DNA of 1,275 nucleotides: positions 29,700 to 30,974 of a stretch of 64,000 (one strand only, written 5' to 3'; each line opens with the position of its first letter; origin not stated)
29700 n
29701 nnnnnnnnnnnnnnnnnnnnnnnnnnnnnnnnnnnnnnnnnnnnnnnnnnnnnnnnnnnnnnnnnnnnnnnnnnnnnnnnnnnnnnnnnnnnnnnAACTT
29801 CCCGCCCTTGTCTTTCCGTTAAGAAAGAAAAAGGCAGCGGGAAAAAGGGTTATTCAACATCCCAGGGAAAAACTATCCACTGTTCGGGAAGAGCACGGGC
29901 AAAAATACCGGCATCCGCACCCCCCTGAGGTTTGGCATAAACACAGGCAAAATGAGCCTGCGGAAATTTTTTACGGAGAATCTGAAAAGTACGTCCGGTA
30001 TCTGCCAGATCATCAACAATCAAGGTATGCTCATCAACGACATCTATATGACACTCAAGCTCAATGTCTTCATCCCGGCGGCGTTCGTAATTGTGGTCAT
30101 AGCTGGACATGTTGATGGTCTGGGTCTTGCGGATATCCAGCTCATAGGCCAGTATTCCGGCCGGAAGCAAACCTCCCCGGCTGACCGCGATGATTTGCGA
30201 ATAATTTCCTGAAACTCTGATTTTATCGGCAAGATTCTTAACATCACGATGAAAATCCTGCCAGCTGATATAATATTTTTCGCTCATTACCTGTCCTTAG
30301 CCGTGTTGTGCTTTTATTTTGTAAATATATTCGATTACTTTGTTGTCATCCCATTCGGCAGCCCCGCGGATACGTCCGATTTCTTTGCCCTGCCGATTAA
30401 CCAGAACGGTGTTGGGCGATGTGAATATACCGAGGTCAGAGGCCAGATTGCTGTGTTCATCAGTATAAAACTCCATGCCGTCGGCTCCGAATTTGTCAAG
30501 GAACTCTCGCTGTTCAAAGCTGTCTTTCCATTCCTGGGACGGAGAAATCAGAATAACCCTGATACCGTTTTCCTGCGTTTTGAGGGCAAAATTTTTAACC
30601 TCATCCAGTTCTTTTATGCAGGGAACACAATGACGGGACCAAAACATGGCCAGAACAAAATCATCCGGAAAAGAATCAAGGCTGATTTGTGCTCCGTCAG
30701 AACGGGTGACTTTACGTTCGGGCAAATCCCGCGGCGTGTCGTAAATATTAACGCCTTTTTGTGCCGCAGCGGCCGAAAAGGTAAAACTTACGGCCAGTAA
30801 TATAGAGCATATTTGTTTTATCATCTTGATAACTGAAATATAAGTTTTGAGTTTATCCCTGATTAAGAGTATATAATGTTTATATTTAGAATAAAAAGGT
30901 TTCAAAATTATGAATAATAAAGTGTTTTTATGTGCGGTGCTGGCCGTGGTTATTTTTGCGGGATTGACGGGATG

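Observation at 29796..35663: A 5.8-kb accessory block splits the conserved rpoN | hpf-ptsN unit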

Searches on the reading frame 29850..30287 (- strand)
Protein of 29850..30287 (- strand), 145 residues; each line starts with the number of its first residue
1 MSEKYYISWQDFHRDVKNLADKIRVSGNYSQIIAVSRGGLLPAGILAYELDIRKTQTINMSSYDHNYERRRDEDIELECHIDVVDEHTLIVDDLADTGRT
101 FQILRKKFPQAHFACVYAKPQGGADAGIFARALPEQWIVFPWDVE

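Call 4: search_protein_families(library=pfam, proteins=[window:29850-30287:-])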
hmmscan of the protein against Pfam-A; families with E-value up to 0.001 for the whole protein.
window:29850-30287:- (145 aa): 1 family
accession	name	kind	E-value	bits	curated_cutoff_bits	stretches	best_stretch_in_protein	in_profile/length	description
PF00156.33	Pribosyltran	-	1.6e-13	50.7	26.3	1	9-144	8-153/158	Phosphoribosyl transferase domain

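Call 48: search_protein_families(library=ncbifam, proteins=[window:29850-30287:-], max_evalue=0.001)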
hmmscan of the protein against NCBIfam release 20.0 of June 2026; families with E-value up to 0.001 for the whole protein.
window:29850-30287:- (145 aa): 8 families
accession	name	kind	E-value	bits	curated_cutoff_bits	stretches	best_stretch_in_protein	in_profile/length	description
NF006613.0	PRK09177.1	equivalog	4.3e-43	146.6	138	1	1-144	6-146/159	xanthine phosphoribosyltransferase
NF000014.2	tet_prtrans_34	exception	2.7e-25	89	345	1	1-144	1-141/154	xanthine phosphoribosyltransferase Tet(34)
TIGR01203.1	HGPRTase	equivalog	5.1e-09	36.1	150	1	7-109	3-109/167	hypoxanthine phosphoribosyltransferase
NF006605.0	PRK09162.1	equivalog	3.5e-07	29.8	181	1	12-112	23-125/183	hypoxanthine-guanine phosphoribosyltransferase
NF002634.0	PRK02304.1-3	equivalog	0.00018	21.2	170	1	26-102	53-135/182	adenine phosphoribosyltransferase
NF003545.0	PRK05205.1-1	equivalog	0.0006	19.3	140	1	18-101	12-105/171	bifunctional pyr operon transcriptional regulator/uracil phosphoribosyltransferase PyrR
TIGR01090.1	apt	equivalog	0.00062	19.9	185.85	1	12-105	31-129/169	adenine phosphoribosyltransferase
NF002636.0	PRK02304.1-5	equivalog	0.00064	19.3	125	1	12-105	39-137/176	adenine phosphoribosyltransferase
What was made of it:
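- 29850..30287 (-): gpt, xanthine(-guanine) phosphoribosyltransferase. NCBIfam NF006613 equivalog, 146.6 bits against a cutoff of 138 (call 48).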

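Call 49: search_protein_families(library=padloc, proteins=[window:29850-30287:-], max_evalue=0.01)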
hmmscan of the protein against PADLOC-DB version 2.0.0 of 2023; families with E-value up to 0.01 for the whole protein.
window:29850-30287:- (145 aa): 0 families

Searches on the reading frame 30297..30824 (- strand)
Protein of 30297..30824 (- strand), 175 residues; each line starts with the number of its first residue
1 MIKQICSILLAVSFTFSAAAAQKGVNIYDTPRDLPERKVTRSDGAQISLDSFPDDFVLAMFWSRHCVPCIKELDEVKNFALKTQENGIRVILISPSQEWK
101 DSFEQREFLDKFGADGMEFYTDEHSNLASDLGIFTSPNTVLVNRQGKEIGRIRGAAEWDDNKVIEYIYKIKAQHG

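Call 48: search_protein_families(library=ncbifam, proteins=[window:30297-30824:-], max_evalue=0.001)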
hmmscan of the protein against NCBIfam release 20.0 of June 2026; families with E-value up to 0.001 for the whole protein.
window:30297-30824:- (175 aa): 7 families
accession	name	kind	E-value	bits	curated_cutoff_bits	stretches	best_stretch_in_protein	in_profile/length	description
NF047696.1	ThlDiSintTplARhiz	equivalog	6e-17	62.1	230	1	26-166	69-211/219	thiol:disulfide interchange protein TlpA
NF002854.0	PRK03147.1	subfamily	6.5e-13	48.9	170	1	8-173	17-175/176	thiol-disulfide oxidoreductase ResA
TIGR00385.1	dsbE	subfamily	1.1e-06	28.4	123.15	1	41-151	48-153/173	DsbE family thiol:disulfide interchange protein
NF010625.0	PRK14018.1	equivalog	4.3e-06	25.5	522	1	26-152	30-156/521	bifunctional peptide-methionine (S)-S-oxide reductase MsrA/peptide-methionine (R)-S-oxide reductase MsrB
NF040769.1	SelL_rel_redox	subfamily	7.9e-06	25.6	120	1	34-133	3-100/173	SelL-related redox protein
NF041202.1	StoA_CxxC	exception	4e-05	23.5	210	1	39-147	38-143/163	endospore biogenesis thiol-disulfide oxidoreductase StoA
NF011941.0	PRK15412.1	equivalog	0.00089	18.8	359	0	57-159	71-164/185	thiol:disulfide interchange protein DsbE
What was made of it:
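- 30297..30824 (-): TlpA/ResA-like periplasmic thioredoxin-fold protein with a signal peptide. NCBIfam TlpA/ResA hits fall below their cutoffs (call 48).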

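Call 49: search_protein_families(library=padloc, proteins=[window:30297-30824:-], max_evalue=0.01)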
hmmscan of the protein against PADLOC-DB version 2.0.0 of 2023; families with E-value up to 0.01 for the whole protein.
window:30297-30824:- (175 aa): 0 families
